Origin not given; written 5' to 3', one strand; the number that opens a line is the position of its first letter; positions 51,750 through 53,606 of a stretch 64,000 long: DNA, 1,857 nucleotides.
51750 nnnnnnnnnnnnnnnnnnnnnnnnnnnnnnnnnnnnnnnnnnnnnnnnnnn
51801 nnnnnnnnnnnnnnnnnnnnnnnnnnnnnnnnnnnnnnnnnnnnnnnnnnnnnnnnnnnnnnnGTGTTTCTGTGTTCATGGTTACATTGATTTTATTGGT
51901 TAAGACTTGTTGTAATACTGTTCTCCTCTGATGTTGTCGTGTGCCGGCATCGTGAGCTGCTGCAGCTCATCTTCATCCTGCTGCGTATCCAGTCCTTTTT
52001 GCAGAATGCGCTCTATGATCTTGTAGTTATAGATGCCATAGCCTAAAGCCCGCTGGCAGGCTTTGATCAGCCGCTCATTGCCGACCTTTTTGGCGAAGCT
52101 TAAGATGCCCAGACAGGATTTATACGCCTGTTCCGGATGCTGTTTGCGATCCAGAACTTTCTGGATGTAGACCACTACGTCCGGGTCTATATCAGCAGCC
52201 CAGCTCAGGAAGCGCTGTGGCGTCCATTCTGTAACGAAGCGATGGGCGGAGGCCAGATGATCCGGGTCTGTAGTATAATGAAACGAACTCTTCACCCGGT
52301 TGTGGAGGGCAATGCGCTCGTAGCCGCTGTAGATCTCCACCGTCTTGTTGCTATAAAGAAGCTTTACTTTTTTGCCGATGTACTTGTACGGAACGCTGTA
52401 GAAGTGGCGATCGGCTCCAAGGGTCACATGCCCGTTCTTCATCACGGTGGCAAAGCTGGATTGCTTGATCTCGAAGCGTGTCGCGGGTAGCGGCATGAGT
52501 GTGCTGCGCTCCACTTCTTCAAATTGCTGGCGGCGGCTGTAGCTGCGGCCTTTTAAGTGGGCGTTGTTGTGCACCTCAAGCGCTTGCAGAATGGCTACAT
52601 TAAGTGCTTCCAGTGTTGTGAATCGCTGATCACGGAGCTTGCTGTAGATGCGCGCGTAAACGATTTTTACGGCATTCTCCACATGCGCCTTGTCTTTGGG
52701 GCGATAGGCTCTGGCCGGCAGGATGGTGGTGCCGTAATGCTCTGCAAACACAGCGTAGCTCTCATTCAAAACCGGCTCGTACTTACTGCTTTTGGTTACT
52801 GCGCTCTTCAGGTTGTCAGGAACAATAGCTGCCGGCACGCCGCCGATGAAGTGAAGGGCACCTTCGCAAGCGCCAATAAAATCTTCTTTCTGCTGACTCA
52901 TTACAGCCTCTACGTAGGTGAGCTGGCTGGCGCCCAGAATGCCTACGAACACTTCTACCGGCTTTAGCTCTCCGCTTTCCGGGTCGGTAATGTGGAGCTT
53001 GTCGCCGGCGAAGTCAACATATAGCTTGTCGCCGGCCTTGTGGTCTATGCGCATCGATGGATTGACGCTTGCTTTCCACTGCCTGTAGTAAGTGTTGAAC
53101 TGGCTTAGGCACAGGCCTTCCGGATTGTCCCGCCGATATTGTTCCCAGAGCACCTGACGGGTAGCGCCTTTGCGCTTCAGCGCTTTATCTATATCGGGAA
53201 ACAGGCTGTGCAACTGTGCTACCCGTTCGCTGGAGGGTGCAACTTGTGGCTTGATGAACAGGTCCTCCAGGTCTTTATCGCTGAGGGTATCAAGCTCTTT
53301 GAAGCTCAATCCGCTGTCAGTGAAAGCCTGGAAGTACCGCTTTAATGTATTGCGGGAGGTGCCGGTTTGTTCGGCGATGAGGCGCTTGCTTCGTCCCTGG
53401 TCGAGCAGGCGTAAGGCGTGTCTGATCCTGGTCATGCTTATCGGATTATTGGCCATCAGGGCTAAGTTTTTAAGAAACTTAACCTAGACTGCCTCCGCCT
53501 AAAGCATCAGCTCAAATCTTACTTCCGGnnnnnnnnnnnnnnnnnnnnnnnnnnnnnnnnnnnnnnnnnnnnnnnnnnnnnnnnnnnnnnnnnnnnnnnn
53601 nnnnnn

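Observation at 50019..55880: IS21 element inserted into, or immediately upstream of, a UvrD-like helicase gene; the 271-aa upstream ORF is in the same frame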

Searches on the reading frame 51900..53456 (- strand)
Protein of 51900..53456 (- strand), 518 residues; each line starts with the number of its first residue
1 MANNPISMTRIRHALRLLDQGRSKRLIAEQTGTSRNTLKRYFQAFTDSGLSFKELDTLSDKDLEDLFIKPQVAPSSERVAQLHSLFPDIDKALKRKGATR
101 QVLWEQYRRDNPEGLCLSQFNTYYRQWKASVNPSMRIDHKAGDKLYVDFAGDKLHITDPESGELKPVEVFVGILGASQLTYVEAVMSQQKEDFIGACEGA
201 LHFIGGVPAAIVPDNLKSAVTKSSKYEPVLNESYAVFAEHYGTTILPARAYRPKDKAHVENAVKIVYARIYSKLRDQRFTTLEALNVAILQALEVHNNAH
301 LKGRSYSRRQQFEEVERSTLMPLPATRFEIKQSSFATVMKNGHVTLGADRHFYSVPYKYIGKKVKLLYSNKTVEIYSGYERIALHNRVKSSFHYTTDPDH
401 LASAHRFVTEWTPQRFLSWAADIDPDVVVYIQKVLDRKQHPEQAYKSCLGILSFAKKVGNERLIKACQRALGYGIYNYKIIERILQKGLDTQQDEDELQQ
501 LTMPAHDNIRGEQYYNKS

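Call 5: search_protein_families(library=pfam, proteins=[window:51900-53456:-], max_evalue=0.01)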
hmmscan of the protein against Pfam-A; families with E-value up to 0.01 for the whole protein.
window:51900-53456:- (518 aa): 6 families
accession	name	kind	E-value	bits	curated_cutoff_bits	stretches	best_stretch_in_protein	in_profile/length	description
PF22483.2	Mu-transpos_C_2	-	5.5e-13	48.9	27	1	323-390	1-66/73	Mu transposase, C-terminal domain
PF02796.21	HTH_7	-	4e-07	30.5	23.8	1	7-44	7-44/45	Helix-turn-helix domain of resolvase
PF00665.32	rve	-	2.6e-05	24.8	32.6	1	141-253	4-102/102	Integrase core domain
PF13384.12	HTH_23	-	0.00014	22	24.6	1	12-50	8-46/50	Homeodomain-like domain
PF24033.1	DUF7342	-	0.0014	19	31.6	1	10-49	6-45/150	Family of unknown function (DUF7342)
PF25213.1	HVO_A0261_N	-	0.0059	16.9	35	0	15-50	18-53/86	HVO_A0261 N-terminal domain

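Call 11: find_encoding_contigs(protein=window:51900-53456:-, flank=3000, max_places=10)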
Protein window:51900-53456:- (518 aa): no gene with exactly this product is on record in the collection.

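Call 22: search_protein_families(library=ncbifam, proteins=[window:51900-53456:-], max_evalue=0.001)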
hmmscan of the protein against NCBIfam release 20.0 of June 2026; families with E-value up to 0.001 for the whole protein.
window:51900-53456:- (518 aa): 3 families
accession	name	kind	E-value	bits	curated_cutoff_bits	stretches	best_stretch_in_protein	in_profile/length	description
NF033546.1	transpos_IS21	equivalog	2.7e-73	247.1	160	1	17-325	4-294/294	IS21 family transposase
NF033577.2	transpos_IS481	equivalog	7e-06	25.8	224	0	167-299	148-269/284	IS481 family transposase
NF033545.0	transpos_IS630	equivalog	0.00052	19.6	100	0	12-50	3-41/299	IS630 family transposase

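Call 44: search_dna_similar(query=window:51900-53456:-, collection=plasmids, mode=protein, max_rows=12)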
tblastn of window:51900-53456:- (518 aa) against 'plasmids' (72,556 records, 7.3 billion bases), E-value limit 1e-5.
The search stops at 5000 records and this limit was reached: more records match than are counted here, and every count below describes the 5000 best-scoring records only.
Records with a match: at least 5000; places in all: 7117; records where one place covers at least 80% of the query: 1841.
Best place of each record, by identity: 60-80% 1; <60% 4999.
By first word of the organism name: Escherichia 1336; Klebsiella 955; Enterobacter 196; Bacillus 190; Burkholderia 181; Pseudomonas 167; Sinorhizobium 158; Citrobacter 135; Rhizobium 117; Salmonella 105; and 212 more.
By predicted mobility (MOB-suite, as given by PLSDB): conjugative 2868; non-mobilizable 1247; mobilizable 885.
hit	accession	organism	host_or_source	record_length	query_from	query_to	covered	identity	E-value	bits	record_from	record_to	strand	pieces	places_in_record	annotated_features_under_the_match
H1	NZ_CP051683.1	Mucilaginibacter robiniae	cell culture,Flower of Shittah tree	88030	1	515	99%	61.4%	0e+0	661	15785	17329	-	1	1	istA: IS21 family transposase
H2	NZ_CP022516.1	Arenibacter algicola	Skeletonema marinoi strain ST54,Cell ...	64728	1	515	99%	51.8%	1e-172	547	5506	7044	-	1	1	istA: IS21 family transposase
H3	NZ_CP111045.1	Chondrinema litorale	Seaweed,red alga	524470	1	515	99%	49.5%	7e-157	501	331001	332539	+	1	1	istA: IS21 family transposase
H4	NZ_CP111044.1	Chondrinema litorale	Seaweed,red alga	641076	1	515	99%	49.5%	7e-157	501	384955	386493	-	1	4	istA: IS21 family transposase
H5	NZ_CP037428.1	Myroides odoratimimus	cell culture,water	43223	1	515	99%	48.2%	8e-158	504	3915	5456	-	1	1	istA: IS21 family transposase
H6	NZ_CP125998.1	Myroides odoratimimus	Homo sapiens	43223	1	515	99%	48.2%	8e-158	504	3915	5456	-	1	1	istA: IS21 family transposase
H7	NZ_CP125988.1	Myroides odoratimimus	Homo sapiens,urinary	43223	1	515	99%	48.2%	8e-158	504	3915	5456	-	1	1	istA: IS21 family transposase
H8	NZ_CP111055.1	Chondrinema litorale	Seaweed,red alga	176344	1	515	99%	48.0%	4e-73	519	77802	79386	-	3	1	helix-turn-helix domain-containing protein | hypothetical protein (x2) | istB: IS21-like element helper ATPase IstB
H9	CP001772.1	Spirosoma linguale DSM 74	-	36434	1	516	100%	46.8%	2e-144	466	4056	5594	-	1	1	Integrase catalytic region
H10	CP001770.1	Spirosoma linguale DSM 74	-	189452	1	516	100%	46.8%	2e-144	466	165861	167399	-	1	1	Integrase catalytic region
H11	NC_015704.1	Runella slithyformis DSM 19594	fresh water lake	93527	1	516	100%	46.4%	5e-141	456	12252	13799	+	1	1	istA: IS21 family transposase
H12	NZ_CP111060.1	Chondrinema litorale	Seaweed,red alga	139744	1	470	91%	48.5%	2e-64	490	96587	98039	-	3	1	helix-turn-helix domain-containing protein | hypothetical protein (x2)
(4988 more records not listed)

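Call 45: get_annotated_region(hit=H1, flank=1600)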
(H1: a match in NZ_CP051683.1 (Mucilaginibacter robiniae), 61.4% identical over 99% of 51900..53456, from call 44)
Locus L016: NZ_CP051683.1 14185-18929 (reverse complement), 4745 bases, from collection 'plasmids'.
description: Mucilaginibacter robiniae strain F39-2 plasmid unnamed1, complete sequence
organism: Mucilaginibacter robiniae (NCBI taxid 2728022)
taxonomy: Bacteria; Bacteroidota; Sphingobacteriia; Sphingobacteriales; Sphingobacteriaceae; Mucilaginibacter; Mucilaginibacter robiniae
host: -; source: cell culture,Flower of Shittah tree; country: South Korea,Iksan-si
typing (MOB-suite, as given by PLSDB): non-mobilizable
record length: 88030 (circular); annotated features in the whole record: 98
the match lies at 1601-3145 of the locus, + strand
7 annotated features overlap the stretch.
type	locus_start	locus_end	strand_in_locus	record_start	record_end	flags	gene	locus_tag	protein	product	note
CDS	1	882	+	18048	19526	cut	-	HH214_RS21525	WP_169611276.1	hypothetical protein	-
CDS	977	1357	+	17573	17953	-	-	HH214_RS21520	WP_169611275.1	PH domain-containing protein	-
CDS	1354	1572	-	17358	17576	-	-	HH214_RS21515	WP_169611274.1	hypothetical protein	-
CDS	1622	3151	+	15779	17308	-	istA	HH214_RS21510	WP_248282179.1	IS21 family transposase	-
CDS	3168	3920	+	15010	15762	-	istB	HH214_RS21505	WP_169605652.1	IS21-like element helper ATPase IstB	-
CDS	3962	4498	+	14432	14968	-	-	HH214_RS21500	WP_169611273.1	hypothetical protein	-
CDS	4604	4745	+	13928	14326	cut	-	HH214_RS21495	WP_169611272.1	hypothetical protein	-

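Call 81: find_homologous_proteins(query=window:51900-53456:-, max_evalue=1e-100)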
Query window:51900-53456:- (518 aa): 5689 proteins with E <= 1e-100 among 8000 candidates; the best 120 are listed.
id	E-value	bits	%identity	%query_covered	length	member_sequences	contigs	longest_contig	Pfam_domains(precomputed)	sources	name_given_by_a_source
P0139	0.0e+0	1117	95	100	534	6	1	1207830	PF00665.33,PF02796.22,PF22483.3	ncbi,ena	-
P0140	0.0e+0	1044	88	100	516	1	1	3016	PF00665.33,PF02796.22,PF22483.3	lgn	-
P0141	0.0e+0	1021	86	99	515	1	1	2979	PF00665.33,PF22483.3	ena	-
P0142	3.9e-278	941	80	99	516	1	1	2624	PF00665.33,PF02796.22,PF22483.3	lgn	-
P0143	5.9e-275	931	79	99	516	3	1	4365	PF00665.33,PF13384.13,PF02796.22,PF22483.3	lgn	-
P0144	1.2e-266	903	78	99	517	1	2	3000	PF00665.33,PF02796.22,PF22483.3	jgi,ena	-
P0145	1.0e-256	871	74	98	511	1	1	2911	PF00665.33,PF22483.3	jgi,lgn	-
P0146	2.7e-254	863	73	99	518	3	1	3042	PF00665.33,PF02796.22,PF22483.3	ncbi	-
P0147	4.1e-254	862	73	99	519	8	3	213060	PF00665.33,PF02796.22,PF22483.3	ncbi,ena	-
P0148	4.3e-253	859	73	99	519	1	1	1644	PF02796.22,PF22483.3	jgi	jgi:transposase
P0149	5.9e-251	852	73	98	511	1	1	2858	PF00665.33,PF22483.3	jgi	jgi:transposase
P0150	6.4e-251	851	72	99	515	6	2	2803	PF00665.33,PF13384.13,PF02796.22,PF22483.3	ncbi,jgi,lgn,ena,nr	ncbi:MAG: transposase [Sorangiineae bacterium NIC37A_2]|nr:MAG: transposase [Sorangiineae bacterium 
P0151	8.1e-251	851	72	99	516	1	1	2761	PF00665.33,PF02796.22,PF22483.3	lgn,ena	-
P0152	7.9e-250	848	71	99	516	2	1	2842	PF00665.33,PF02796.22,PF22483.3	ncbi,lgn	-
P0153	1.1e-249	847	73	99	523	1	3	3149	PF00665.33,PF22483.3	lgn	-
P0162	4.1e-244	829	69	99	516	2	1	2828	PF00665.33,PF02796.22,PF22483.3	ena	-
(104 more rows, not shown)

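Call 82: find_encoding_contigs(protein=P0139, flank=2500, max_places=6)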
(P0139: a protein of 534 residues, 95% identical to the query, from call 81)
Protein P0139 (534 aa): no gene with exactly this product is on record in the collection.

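Call 83: list_cluster_members(proteins=[P0139, P0140, P0141])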
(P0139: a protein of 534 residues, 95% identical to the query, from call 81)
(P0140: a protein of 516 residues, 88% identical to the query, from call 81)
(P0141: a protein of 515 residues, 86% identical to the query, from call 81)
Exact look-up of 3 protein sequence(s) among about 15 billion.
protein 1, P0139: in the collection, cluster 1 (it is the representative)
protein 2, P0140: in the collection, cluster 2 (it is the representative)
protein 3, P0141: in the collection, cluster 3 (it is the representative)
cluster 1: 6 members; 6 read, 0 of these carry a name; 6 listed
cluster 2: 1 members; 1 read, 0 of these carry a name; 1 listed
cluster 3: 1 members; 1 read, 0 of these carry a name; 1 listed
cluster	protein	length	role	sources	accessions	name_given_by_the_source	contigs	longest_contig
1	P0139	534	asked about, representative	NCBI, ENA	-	-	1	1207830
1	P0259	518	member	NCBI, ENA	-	-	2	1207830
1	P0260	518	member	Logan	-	-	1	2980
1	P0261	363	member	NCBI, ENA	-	-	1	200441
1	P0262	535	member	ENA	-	-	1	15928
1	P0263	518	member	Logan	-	-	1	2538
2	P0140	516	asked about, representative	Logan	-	-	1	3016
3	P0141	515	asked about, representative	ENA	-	-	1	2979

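Call 84: find_encoding_contigs(protein=P0260, flank=2500, max_places=4)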
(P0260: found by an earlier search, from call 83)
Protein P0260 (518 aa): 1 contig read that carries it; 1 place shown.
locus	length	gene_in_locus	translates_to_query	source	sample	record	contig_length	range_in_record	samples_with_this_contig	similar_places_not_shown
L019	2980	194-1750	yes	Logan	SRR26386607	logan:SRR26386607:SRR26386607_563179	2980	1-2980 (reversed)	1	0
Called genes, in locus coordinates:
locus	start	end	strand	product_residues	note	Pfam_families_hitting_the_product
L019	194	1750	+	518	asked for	PF02796:HTH_7 (weak), PF00665:rve (weak), PF22483:Mu-transpos_C_2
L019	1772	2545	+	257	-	PF01695:IstB_IS21, PF20720:nSTAND3 (weak)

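Call 85: find_encoding_contigs(protein=P0259, flank=2500, max_places=4)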
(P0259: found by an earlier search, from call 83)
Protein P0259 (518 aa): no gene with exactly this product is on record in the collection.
